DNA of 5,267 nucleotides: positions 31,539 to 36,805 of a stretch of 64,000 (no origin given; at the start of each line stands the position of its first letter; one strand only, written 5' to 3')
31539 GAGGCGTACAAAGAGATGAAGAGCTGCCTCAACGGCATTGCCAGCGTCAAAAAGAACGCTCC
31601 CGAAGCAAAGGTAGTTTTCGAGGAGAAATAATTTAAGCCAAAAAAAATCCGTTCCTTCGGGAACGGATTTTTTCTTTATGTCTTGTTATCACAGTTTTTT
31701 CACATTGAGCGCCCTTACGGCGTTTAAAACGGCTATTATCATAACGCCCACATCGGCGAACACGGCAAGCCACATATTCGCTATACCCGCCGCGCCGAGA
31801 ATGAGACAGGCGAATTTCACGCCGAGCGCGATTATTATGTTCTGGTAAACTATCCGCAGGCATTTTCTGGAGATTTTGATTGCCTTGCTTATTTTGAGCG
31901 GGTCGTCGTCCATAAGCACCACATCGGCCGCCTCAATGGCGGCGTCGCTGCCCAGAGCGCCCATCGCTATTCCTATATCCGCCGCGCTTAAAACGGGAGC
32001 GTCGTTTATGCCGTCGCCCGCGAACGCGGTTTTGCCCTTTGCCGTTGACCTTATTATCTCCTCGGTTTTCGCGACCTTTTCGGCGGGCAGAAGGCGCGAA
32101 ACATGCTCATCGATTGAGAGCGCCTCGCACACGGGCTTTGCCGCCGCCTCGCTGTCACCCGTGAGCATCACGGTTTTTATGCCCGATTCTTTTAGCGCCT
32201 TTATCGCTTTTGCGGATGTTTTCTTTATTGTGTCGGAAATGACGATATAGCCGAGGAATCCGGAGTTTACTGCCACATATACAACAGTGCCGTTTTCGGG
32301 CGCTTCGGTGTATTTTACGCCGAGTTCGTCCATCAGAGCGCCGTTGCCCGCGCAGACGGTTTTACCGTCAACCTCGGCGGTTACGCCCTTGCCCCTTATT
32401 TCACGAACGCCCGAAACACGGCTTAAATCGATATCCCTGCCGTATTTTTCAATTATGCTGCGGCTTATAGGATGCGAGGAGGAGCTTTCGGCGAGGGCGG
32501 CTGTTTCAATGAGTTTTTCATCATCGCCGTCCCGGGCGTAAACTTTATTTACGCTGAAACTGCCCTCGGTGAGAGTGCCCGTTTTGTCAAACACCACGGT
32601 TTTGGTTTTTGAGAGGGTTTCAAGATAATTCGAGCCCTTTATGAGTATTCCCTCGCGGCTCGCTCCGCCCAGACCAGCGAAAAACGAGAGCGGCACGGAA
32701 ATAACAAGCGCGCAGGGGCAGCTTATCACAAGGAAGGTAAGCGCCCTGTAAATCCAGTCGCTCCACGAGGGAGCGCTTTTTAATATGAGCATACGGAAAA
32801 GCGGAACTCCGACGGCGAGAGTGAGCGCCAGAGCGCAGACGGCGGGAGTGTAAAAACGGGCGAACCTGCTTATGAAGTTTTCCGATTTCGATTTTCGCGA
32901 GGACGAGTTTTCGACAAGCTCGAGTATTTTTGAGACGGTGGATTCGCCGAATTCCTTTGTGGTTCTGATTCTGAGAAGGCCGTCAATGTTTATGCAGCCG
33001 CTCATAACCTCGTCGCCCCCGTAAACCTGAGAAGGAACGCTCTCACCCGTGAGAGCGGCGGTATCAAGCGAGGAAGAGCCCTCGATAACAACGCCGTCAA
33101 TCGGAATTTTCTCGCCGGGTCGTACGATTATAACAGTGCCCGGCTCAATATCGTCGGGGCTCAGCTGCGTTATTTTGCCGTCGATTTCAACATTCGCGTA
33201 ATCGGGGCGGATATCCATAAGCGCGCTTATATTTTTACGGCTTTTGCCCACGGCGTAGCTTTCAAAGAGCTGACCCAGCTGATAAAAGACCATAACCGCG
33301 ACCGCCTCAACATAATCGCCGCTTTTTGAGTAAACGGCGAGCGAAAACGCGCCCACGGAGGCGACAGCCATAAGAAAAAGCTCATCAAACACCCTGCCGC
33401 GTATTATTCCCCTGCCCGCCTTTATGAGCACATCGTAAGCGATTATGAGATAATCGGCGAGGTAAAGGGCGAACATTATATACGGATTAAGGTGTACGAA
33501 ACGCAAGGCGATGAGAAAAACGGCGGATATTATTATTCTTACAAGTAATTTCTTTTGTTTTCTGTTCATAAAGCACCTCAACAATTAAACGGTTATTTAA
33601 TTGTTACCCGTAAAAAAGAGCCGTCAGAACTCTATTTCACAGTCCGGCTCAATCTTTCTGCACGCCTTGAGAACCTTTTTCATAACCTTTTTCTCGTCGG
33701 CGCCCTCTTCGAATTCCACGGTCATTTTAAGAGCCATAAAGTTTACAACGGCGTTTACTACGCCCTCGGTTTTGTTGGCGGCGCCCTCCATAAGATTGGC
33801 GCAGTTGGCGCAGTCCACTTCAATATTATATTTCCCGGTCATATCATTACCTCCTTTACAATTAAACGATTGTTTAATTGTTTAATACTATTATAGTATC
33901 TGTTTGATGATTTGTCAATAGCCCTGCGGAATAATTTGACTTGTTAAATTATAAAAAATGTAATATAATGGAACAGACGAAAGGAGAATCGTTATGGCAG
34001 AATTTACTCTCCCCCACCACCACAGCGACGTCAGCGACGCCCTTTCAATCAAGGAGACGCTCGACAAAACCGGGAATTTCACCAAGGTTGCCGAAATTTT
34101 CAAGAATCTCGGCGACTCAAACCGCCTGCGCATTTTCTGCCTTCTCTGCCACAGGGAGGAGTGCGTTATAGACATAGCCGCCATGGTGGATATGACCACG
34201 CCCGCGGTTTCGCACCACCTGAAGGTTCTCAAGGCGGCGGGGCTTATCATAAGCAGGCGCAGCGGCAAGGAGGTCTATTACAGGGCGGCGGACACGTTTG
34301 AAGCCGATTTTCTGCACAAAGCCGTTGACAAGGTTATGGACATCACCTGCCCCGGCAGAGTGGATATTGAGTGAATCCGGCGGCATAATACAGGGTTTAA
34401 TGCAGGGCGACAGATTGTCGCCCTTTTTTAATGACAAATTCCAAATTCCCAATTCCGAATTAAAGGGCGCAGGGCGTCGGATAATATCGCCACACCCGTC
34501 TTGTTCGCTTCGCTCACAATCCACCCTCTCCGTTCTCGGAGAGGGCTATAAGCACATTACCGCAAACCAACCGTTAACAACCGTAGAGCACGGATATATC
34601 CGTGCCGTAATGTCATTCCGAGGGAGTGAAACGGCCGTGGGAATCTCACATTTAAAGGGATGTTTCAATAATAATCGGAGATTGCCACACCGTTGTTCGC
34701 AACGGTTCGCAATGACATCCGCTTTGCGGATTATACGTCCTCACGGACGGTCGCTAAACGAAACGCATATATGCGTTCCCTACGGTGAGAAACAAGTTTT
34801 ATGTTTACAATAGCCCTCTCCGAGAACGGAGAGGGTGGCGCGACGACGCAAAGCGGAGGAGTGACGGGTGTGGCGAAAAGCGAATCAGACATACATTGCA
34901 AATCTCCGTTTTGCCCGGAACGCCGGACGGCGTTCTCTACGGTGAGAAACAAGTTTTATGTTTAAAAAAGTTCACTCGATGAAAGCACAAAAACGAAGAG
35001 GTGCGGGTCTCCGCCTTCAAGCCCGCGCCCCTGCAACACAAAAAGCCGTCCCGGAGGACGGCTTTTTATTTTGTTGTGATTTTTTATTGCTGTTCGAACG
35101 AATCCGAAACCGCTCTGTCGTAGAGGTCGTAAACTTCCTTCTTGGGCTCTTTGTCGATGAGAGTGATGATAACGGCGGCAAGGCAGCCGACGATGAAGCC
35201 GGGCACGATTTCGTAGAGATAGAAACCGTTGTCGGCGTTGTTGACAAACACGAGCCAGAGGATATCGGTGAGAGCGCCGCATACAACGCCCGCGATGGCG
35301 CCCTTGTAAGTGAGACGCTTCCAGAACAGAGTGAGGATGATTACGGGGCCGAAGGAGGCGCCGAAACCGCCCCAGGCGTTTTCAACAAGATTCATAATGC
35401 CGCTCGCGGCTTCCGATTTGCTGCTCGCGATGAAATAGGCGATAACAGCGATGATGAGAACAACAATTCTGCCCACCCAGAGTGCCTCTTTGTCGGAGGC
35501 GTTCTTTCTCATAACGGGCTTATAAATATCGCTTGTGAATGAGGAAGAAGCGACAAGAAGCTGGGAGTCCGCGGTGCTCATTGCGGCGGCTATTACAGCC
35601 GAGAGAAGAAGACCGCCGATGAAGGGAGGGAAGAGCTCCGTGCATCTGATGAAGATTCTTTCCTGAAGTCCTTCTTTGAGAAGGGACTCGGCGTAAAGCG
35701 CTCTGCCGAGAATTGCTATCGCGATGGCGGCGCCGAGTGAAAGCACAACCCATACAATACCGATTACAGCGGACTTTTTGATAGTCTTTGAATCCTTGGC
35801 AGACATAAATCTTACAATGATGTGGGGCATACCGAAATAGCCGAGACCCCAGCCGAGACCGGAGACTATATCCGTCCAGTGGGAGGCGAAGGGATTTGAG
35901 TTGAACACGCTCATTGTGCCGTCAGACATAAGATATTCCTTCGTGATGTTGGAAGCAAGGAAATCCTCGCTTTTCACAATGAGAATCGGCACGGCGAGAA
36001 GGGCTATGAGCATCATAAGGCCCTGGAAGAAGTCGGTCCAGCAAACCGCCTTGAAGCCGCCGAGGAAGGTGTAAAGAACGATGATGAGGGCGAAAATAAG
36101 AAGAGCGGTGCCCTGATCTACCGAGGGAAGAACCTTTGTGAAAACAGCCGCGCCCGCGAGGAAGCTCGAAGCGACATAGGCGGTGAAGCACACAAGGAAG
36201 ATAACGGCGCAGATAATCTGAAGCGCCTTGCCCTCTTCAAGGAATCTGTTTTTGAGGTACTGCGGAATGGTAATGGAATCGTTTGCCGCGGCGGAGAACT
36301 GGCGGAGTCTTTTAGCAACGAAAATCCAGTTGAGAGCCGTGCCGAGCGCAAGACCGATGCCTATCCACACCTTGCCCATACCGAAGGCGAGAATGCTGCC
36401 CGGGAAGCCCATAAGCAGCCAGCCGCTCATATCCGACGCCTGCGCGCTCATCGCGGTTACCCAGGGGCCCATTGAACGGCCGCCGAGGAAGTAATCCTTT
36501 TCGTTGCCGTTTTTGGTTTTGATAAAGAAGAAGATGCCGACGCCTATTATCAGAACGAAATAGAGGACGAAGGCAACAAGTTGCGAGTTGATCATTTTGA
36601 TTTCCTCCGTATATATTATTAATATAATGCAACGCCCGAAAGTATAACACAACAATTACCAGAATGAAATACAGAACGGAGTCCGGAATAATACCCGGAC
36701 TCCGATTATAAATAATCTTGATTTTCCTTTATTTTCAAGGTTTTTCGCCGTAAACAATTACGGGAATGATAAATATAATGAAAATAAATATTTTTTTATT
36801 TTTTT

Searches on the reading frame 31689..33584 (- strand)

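Call 30: search_protein_families(library=pfam, proteins=[window:31689-33584:-], max_evalue=0.01)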
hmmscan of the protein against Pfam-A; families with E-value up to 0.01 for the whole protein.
window:31689-33584:- (631 aa): 4 families
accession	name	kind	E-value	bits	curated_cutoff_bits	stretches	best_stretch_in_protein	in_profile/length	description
PF00122.25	E1-E2_ATPase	-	1e-45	155.9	28.1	1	126-310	3-180/181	E1-E2 ATPase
PF00702.32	Hydrolase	-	1.5e-25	91.2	26.4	1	328-536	2-191/191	haloacid dehalogenase-like hydrolase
PF08282.18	Hydrolase_3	-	7e-08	32.9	20.9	1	516-559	203-245/255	haloacid dehalogenase-like hydrolase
PF12710.13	HAD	-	0.0019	19.1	27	1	459-532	92-188/189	haloacid dehalogenase-like hydrolase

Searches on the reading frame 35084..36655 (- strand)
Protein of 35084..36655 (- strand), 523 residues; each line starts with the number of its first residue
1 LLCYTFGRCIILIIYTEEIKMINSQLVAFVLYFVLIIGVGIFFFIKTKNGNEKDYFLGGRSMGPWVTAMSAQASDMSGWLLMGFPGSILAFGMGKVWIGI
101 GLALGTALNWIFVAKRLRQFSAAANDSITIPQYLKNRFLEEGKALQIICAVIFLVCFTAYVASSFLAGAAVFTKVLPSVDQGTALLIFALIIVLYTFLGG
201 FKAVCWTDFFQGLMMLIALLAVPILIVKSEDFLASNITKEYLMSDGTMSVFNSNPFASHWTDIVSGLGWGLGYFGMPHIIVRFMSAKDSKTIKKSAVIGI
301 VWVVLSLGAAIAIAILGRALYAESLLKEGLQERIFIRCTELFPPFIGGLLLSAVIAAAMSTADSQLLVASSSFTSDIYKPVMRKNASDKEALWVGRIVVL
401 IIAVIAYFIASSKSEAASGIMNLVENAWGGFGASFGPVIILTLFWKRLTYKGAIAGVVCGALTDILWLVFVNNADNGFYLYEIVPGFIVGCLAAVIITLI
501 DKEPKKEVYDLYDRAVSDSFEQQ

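Call 30: search_protein_families(library=pfam, proteins=[window:35084-36655:-], max_evalue=0.01)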
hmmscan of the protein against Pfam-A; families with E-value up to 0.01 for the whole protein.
window:35084-36655:- (523 aa): 2 families
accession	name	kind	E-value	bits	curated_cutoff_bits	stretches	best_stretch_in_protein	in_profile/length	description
PF00474.23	SSF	-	2.1e-93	313.9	22.8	1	55-460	1-406/406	Sodium:solute symporter family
PF20408.4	Abhydrolase_11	-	0.0012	19.1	27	1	50-85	73-108/193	Alpha/beta hydrolase domain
